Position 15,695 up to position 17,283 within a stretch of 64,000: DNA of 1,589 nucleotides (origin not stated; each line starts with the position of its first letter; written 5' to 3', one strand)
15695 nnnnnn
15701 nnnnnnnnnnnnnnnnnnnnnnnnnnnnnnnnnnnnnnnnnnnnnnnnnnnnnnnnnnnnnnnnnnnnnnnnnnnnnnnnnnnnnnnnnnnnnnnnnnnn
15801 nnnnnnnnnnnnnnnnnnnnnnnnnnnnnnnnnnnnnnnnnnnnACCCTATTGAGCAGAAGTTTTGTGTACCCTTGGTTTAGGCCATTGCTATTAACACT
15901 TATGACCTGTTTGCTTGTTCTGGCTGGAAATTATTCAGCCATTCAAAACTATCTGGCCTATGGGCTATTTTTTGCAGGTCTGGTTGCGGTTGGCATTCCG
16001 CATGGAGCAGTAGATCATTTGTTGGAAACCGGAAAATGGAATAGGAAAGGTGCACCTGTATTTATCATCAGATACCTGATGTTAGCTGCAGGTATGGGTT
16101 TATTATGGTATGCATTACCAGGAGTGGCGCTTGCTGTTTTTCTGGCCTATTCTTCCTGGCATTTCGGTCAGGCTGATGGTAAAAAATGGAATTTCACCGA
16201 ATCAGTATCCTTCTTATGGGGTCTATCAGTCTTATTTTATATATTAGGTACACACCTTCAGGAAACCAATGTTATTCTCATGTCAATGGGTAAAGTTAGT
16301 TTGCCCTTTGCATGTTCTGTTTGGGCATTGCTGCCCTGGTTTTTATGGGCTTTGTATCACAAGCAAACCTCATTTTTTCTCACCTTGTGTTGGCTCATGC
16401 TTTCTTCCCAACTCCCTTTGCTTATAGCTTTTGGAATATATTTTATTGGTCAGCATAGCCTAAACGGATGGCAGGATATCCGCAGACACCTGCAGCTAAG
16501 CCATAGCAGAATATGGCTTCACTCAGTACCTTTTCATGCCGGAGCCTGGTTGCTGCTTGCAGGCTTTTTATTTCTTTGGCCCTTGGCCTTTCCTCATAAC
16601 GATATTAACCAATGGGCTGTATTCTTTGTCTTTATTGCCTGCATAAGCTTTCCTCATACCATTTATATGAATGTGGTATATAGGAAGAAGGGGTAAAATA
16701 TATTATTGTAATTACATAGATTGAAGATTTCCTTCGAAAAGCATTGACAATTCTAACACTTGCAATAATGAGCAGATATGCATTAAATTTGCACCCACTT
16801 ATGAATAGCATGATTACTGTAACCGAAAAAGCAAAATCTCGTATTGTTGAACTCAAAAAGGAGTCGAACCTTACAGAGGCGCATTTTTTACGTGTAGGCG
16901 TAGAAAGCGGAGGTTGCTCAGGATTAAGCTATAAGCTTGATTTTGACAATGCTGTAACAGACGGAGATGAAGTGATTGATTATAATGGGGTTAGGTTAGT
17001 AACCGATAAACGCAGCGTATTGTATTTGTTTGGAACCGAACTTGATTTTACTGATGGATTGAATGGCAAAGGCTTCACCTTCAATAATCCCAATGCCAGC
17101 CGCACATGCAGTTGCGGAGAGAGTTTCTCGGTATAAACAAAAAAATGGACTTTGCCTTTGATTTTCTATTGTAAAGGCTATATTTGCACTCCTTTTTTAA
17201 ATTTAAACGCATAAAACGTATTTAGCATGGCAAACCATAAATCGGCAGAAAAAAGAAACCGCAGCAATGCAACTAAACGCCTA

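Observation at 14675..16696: Single-ORF fusion of lycopene beta-cyclase (CrtY-like) and Brp/Blh beta-carotene 15,15'-dioxygenase immediately downstream of the rhodopsin gene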

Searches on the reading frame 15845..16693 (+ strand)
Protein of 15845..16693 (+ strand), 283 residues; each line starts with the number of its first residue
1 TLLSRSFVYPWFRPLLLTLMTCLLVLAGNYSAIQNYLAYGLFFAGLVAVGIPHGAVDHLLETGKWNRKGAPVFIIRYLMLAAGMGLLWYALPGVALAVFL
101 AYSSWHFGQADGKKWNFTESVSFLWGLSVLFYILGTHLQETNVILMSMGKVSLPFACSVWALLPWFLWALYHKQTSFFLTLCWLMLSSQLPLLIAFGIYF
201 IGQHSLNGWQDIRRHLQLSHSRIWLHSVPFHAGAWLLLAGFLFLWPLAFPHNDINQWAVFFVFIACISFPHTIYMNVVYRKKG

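Call 4: search_protein_families(library=ncbifam, proteins=[window:15845-16693:+], max_evalue=0.01)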
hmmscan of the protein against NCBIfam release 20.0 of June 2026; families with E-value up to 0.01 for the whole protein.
window:15845-16693:+ (283 aa): 1 family
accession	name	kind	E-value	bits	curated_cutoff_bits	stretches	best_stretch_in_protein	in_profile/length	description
TIGR03753.1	blh_monoox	subfamily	1.8e-33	116.3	95.25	1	42-275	3-259/260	beta-carotene 15,15'-dioxygenase, Brp/Blh family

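Call 56: search_dna_similar(query=window:15860-16693:+, collection=plasmids, mode=protein, max_evalue=0.001, max_rows=15)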
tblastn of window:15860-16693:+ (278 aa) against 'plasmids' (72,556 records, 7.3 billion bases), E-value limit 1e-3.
Records with a match: 1; places in all: 1; records where one place covers at least 80% of the query: 0.
Best place of each record, by identity: <60% 1.
By first word of the organism name: Methylobacterium 1.
By predicted mobility (MOB-suite, as given by PLSDB): mobilizable 1.
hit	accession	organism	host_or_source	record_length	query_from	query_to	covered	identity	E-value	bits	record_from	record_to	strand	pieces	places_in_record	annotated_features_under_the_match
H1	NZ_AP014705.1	Methylobacterium aquaticum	-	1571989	41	200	58%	27.6%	1e-4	51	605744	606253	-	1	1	none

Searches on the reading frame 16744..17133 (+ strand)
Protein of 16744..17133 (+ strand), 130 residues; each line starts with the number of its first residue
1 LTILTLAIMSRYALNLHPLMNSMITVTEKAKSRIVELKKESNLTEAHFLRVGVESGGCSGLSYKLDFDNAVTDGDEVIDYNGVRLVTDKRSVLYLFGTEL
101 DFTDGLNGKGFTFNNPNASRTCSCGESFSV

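Call 3: search_protein_families(library=pfam, proteins=[window:16744-17133:+], max_evalue=0.01)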
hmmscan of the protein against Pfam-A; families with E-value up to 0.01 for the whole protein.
window:16744-17133:+ (130 aa): 1 family
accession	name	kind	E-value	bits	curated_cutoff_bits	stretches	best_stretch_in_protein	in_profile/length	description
PF01521.26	Fe-S_biosyn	-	5.9e-20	72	26.3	1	24-125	3-109/110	Iron-sulphur cluster biosynthesis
